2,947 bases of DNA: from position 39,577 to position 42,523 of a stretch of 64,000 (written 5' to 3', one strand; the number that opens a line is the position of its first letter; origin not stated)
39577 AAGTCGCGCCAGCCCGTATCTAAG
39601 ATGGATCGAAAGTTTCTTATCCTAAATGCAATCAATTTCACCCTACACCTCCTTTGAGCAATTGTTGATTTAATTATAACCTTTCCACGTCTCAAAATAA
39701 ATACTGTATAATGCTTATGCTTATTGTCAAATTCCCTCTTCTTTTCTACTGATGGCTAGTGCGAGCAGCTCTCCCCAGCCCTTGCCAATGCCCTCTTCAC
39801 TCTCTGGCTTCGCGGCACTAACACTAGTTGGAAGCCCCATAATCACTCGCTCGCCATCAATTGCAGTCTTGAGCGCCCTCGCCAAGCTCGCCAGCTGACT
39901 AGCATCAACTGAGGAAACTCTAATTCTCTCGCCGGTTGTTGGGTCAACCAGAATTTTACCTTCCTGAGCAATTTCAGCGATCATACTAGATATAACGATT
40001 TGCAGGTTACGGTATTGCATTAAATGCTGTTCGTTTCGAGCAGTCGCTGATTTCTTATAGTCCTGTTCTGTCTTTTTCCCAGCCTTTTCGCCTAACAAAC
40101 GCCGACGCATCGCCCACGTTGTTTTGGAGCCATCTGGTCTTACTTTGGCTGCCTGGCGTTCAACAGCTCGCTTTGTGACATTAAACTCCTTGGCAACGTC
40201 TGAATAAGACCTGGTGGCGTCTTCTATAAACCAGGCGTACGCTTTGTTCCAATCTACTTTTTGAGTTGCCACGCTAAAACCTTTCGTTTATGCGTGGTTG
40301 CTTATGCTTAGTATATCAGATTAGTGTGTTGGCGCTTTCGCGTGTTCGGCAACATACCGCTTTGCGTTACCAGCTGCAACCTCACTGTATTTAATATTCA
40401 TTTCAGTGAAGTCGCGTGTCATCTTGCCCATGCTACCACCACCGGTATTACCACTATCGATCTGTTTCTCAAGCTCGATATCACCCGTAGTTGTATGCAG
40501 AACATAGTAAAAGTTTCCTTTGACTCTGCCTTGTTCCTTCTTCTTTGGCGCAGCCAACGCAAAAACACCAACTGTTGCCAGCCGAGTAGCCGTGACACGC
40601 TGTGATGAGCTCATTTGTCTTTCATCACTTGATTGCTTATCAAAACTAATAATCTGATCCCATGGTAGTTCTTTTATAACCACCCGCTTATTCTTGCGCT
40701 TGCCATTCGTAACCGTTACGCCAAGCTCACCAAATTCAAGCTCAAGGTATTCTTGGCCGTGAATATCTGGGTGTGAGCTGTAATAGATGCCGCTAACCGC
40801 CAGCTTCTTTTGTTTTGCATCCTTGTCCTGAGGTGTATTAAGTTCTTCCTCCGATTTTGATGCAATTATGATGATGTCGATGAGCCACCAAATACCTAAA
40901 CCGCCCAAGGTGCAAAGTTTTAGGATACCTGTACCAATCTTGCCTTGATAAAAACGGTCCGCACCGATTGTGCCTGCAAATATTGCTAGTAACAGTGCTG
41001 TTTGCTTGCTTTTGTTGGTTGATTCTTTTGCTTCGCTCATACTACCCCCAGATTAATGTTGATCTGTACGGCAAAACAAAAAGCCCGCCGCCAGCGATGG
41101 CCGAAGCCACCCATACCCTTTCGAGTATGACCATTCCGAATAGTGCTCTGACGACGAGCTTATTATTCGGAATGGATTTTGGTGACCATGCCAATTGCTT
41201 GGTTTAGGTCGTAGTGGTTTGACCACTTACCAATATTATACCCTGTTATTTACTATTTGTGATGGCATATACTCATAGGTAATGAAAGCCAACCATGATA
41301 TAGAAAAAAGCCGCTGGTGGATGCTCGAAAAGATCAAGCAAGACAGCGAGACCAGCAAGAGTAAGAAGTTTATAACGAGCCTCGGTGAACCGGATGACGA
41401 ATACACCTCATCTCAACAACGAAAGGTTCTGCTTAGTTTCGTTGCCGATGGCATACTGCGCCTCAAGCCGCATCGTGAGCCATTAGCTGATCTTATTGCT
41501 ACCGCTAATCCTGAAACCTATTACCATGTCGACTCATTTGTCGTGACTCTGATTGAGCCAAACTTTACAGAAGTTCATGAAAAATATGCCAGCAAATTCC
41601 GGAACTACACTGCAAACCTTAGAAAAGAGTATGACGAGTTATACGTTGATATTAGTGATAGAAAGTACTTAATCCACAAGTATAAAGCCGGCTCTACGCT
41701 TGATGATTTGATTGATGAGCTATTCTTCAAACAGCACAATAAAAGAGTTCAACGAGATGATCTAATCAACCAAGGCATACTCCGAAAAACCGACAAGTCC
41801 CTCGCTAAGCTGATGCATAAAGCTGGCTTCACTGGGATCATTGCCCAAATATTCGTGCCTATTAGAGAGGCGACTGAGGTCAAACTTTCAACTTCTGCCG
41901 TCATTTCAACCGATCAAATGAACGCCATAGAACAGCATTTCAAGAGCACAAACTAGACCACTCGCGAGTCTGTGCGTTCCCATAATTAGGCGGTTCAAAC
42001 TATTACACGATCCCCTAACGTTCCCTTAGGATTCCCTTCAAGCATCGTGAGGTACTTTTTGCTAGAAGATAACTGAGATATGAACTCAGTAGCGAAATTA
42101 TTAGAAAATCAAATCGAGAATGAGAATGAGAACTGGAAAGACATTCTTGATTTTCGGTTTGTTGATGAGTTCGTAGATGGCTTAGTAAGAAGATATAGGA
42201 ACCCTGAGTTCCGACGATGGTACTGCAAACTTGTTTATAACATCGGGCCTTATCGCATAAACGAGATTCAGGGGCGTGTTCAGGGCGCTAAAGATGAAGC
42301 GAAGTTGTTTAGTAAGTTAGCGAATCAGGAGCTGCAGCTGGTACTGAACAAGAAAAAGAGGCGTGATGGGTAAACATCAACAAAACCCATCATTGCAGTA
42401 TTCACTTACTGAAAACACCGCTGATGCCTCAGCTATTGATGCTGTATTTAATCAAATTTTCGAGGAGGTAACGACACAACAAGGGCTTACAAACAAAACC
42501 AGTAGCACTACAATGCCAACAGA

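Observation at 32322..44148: ~11.8-kb accessory island bounded by a large serine recombinase whose 3' end overlaps the ychF start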

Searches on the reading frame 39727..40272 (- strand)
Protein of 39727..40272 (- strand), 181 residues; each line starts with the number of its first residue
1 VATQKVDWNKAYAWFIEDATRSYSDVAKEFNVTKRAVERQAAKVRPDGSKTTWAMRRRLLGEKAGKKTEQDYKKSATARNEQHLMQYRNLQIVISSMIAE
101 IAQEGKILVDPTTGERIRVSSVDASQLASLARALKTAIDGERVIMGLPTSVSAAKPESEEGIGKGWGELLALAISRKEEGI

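Call 3: search_protein_families(library=pfam, proteins=[window:39727-40272:-], max_evalue=0.01)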
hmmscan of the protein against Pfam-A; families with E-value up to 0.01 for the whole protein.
window:39727-40272:- (181 aa): 0 families

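Call 32: search_protein_families(library=padloc, proteins=[window:39727-40272:-], max_evalue=0.01)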
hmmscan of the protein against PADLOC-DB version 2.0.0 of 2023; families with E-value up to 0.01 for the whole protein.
window:39727-40272:- (181 aa): 0 families

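Call 33: search_protein_families(library=ncbifam, proteins=[window:39727-40272:-], max_evalue=0.01)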
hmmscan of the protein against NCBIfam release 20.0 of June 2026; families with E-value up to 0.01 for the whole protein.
window:39727-40272:- (181 aa): 0 families

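Call 47: search_protein_families(library=phrogs, proteins=[window:39727-40272:-], max_evalue=0.01)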
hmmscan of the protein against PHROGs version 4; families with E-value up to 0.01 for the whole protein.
window:39727-40272:- (181 aa): 1 family
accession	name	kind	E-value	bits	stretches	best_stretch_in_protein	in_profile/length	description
phrog_1558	-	unknown function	6.4e-05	23.9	0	66-127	29-93/178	-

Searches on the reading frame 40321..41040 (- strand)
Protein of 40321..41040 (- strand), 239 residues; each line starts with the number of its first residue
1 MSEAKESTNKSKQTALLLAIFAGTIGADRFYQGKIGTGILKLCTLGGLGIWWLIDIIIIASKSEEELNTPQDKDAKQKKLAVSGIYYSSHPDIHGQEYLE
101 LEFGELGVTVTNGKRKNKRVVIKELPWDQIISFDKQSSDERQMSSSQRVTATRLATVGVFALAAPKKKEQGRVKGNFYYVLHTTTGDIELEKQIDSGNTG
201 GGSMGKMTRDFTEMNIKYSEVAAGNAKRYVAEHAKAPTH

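Call 4: search_protein_families(library=pfam, proteins=[window:40321-41040:-], max_evalue=0.01)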
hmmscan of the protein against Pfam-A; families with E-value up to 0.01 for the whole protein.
window:40321-41040:- (239 aa): 1 family
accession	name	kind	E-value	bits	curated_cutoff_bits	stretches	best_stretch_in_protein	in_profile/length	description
PF05154.21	TM2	-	6e-20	71.6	27.9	1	9-57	2-51/51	TM2 domain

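Call 32: search_protein_families(library=padloc, proteins=[window:40321-41040:-], max_evalue=0.01)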
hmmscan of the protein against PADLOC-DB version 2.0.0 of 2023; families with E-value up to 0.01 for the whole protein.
window:40321-41040:- (239 aa): 0 families

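Call 33: search_protein_families(library=ncbifam, proteins=[window:40321-41040:-], max_evalue=0.01)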
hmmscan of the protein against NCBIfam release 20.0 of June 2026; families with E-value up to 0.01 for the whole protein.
window:40321-41040:- (239 aa): 0 families

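Call 47: search_protein_families(library=phrogs, proteins=[window:40321-41040:-], max_evalue=0.01)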
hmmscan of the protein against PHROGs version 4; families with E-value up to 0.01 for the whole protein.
window:40321-41040:- (239 aa): 10 families
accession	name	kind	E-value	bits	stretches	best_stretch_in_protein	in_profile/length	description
phrog_22651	-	unknown function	6.4e-14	53.1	1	10-62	2-54/111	-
phrog_8793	-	unknown function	5.3e-13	50.3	1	10-62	2-54/81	-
phrog_10292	-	unknown function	1.4e-11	45.5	1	7-71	32-113/136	-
phrog_10772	-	unknown function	2.2e-09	38.4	1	10-63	2-57/82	-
phrog_10680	-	unknown function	1.2e-07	33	1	7-66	73-134/144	-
phrog_32725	-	unknown function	8.7e-07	30.1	1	18-57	38-79/106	-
phrog_33436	-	unknown function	5.8e-06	27.5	1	10-65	2-65/117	-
phrog_27357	-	unknown function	0.0043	18.4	1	5-52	30-78/112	-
phrog_21924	-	unknown function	0.0045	18.2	0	8-59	51-99/132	-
phrog_26783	-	unknown function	0.0088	17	0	145-168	60-83/124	-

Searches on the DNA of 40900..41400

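Call 56: search_rna_families(source=window, start=40900, end=41400, threshold=gathering, show_alignments=1)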
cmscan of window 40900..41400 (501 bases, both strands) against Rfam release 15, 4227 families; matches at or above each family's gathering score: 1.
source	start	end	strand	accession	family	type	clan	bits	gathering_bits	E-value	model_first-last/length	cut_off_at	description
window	41096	41210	-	RF03000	LOOT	Gene; sRNA;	-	70.9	46.4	2e-13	1-121/121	no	LOOT RNA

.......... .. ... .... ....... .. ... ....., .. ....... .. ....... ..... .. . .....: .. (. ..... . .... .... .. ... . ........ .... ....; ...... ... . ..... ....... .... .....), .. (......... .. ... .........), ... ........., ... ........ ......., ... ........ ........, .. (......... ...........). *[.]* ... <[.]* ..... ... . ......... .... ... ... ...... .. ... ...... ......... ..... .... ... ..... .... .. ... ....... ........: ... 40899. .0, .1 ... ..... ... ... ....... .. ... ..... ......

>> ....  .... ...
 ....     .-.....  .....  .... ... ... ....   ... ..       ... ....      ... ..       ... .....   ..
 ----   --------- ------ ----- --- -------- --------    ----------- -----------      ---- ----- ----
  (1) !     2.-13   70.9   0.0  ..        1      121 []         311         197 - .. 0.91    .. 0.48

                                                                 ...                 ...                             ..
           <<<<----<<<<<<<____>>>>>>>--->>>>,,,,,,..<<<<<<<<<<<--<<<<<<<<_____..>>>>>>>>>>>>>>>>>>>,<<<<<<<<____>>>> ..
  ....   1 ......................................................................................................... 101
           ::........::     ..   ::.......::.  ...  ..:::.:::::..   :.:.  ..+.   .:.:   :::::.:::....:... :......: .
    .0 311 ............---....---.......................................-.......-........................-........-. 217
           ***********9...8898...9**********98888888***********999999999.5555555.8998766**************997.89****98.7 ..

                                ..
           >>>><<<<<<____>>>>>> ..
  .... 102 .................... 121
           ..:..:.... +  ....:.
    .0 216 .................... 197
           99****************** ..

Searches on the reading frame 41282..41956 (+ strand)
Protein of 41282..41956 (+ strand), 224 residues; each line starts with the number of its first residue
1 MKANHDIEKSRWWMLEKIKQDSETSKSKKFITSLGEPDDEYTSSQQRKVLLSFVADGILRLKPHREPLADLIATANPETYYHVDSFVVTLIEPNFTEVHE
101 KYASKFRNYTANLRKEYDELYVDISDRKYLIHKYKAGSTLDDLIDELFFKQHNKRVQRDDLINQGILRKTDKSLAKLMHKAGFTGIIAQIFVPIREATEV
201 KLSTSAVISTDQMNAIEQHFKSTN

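Call 4: search_protein_families(library=pfam, proteins=[window:41282-41956:+], max_evalue=0.01)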
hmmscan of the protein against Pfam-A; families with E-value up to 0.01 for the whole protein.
window:41282-41956:+ (224 aa): 0 families

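Call 32: search_protein_families(library=padloc, proteins=[window:41282-41956:+], max_evalue=0.01)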
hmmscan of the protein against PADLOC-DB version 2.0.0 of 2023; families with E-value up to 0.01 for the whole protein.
window:41282-41956:+ (224 aa): 1 family
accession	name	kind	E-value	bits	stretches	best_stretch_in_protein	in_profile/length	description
PDLC04996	PDC-S32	-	0.0062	14.2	1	87-222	35-169/280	-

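Call 33: search_protein_families(library=ncbifam, proteins=[window:41282-41956:+], max_evalue=0.01)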
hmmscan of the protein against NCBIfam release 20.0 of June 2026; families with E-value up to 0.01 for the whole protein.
window:41282-41956:+ (224 aa): 0 families

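Call 47: search_protein_families(library=phrogs, proteins=[window:41282-41956:+], max_evalue=0.01)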
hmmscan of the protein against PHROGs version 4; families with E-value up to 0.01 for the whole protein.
window:41282-41956:+ (224 aa): 0 families

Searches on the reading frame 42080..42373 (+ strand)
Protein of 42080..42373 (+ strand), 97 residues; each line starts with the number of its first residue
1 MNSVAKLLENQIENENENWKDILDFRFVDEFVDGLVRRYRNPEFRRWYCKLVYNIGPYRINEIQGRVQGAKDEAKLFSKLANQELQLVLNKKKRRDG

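Call 4: search_protein_families(library=pfam, proteins=[window:42080-42373:+], max_evalue=0.01)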
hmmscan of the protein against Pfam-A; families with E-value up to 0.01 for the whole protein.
window:42080-42373:+ (97 aa): 0 families

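Call 47: search_protein_families(library=phrogs, proteins=[window:42080-42373:+], max_evalue=0.01)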
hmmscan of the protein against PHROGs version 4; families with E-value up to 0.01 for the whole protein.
window:42080-42373:+ (97 aa): 0 families

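Call 88: find_homologous_proteins(query=window:42080-42373:+, max_evalue=0.001)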
Query window:42080-42373:+ (97 aa): 2 proteins with E <= 0.001 among 5 candidates.
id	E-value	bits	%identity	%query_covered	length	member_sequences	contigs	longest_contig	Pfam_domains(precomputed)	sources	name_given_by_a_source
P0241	3.3e-56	205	97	100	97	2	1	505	-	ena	-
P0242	1.9e-48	181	86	100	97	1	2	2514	-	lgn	-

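Call 97: search_protein_representatives(protein=window:42080-42373:+)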
Query: 97 residues. Proteins with E-value up to 0.001 (for the whole library): 71; up to 1e-10: 8; up to 1e-30: 0. The best 71 are listed.
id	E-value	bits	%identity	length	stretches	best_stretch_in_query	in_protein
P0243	1.0e-22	96.4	55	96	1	13-89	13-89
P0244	7.2e-17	77.7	47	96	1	13-88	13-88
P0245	2.7e-14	69.4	40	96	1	1-94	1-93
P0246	3.3e-12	62.7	39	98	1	13-96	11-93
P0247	2.6e-11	59.9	47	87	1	26-87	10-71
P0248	2.9e-11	59.7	40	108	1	9-86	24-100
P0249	5.1e-11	58.9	41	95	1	28-97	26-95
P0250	5.1e-11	58.9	43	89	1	26-93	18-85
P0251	3.3e-10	56.3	45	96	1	27-91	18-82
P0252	9.8e-10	54.8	42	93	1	28-93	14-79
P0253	3.2e-09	53.1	39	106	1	23-86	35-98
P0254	6.4e-09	52.2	42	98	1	13-95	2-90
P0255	8.1e-09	51.9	38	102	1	10-86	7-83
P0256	8.2e-09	51.8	36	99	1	10-87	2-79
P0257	1.0e-08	51.5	38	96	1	16-91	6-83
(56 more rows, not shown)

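Call 100: search_solved_structures(query=A3, max_evalue=1)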
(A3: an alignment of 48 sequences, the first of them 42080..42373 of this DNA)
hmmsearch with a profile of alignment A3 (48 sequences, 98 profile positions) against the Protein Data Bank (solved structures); distinct sequences matched with E-value up to 1: 3.
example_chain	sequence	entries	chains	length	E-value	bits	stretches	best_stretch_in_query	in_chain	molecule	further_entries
6zh3_B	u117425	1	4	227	0.055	16.6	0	23-42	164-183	Vacuolar protein-sorting-associated protein 24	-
1y9j_A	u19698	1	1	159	0.075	16.1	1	26-77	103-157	Sec1 family domain containing protein 1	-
1re0_B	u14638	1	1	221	0.29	14.3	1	14-51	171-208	ARF guanine-nucleotide exchange factor 1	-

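Call 105: predict_structure(alignment_id=A3)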
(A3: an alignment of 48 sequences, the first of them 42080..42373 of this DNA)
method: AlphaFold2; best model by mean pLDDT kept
length: 97 residues; sequences in the alignment: 48
mean_pLDDT: 81.0   pTM: 0.66
mean pLDDT of the five models: 81.0, 80.4, 80.2, 80.0, 79.7
residues with pLDDT >= 90: 49; 70-90: 23; 50-70: 19; < 50: 6
segments of 3 or more residues with pLDDT < 50: 12-16
pLDDT, mean of each block of 10 residues (from residue 1): 54 52 81 93 92 89 91 92 90 71
secondary structure, 60 per line:
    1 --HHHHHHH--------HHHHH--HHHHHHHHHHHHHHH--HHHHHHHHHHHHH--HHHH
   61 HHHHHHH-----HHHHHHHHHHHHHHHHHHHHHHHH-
elements in order: H3-9 H18-22 H25-39 H42-54 H57-67 H73-96

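Call 107: fold_search(model_id=the predicted structure, library=pdb)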
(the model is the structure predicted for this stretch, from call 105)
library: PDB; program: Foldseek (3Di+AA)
matches with E <= 10: 15; with E <= 0.001: 0
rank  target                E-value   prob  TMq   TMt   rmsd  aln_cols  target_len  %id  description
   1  6dmx_G                3.1e+00  0.08  0.28  0.31  13.3        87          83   11  HBZ56 in complex with KIX and c-Myb (released 2018-09-19)
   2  6dmx_B                4.3e+00  0.11  0.33  0.36  11.2        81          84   10  HBZ56 in complex with KIX and c-Myb (released 2018-09-19)
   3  4i9o                  4.5e+00  0.06  0.25  0.29  12.6        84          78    8  Crystal Structure of GACKIX L664C Tethered to 1-10 (released 2013-03-06)
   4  5svh_A                5.1e+00  0.06  0.27  0.30  13.7        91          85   10  Crystal structure of the KIX domain of CBP in complex with a MLL/c-Myb chimera (released 2018-05-09)
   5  8pz2_F                5.7e+00  0.03  0.23  0.15  15.8       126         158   13  Wait Complex: Lateral open BAM bound Extended SurA (released 2024-09-25)
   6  5t3t_J                6.0e+00  0.08  0.33  0.25  12.8       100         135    8  Ebola virus VP30 CTD bound to nucleoprotein (released 2016-09-28)
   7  6u8t_D                7.1e+00  0.02  0.21  0.12  13.7        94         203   13  Crystal structure of YopT domain of Pasteurella Multocida PfhB2-toxin (released 2020-09-09)
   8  9uc5_B                7.5e+00  0.08  0.30  0.31  13.0        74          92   12  Mini-protein binder of N-terminal domain of nucleocapsid protein of SARS-CoV2 (released 2026-02-25)
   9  5vao_A                8.0e+00  0.06  0.33  0.26  12.7       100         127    8  Crystal structure of eVP30 C-terminus and eNP peptide (released 2017-06-21)
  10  8w7t                  8.0e+00  0.02  0.22  0.14  15.2        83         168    8  Fe-O nanocluster of form-VII in the 4-fold channel of Ureaplasma diversum ferritin (released 2024-06-12)
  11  6g4j_B                8.5e+00  0.06  0.29  0.24  10.7        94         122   12  Structure of the protein kinase YabT from Bacillus subtilis in complex with an alphaREP crystallization helper (released 2019-01-30)
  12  7qsk_V                8.5e+00  0.03  0.22  0.19  11.8        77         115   13  Bovine complex I in lipid nanodisc, Active-Q10 (released 2022-05-25)
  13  6lum_D                8.5e+00  0.03  0.23  0.17  14.2        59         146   10  Structure of Mycobacterium smegmatis succinate dehydrogenase 2 (released 2020-05-27)
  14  3s64                  8.9e+00  0.06  0.30  0.34   8.8        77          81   16  Saposin-like protein Ac-SLP-1 (released 2012-01-18)
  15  6dmx_D                8.9e+00  0.05  0.30  0.34  11.6        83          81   11  HBZ56 in complex with KIX and c-Myb (released 2018-09-19)
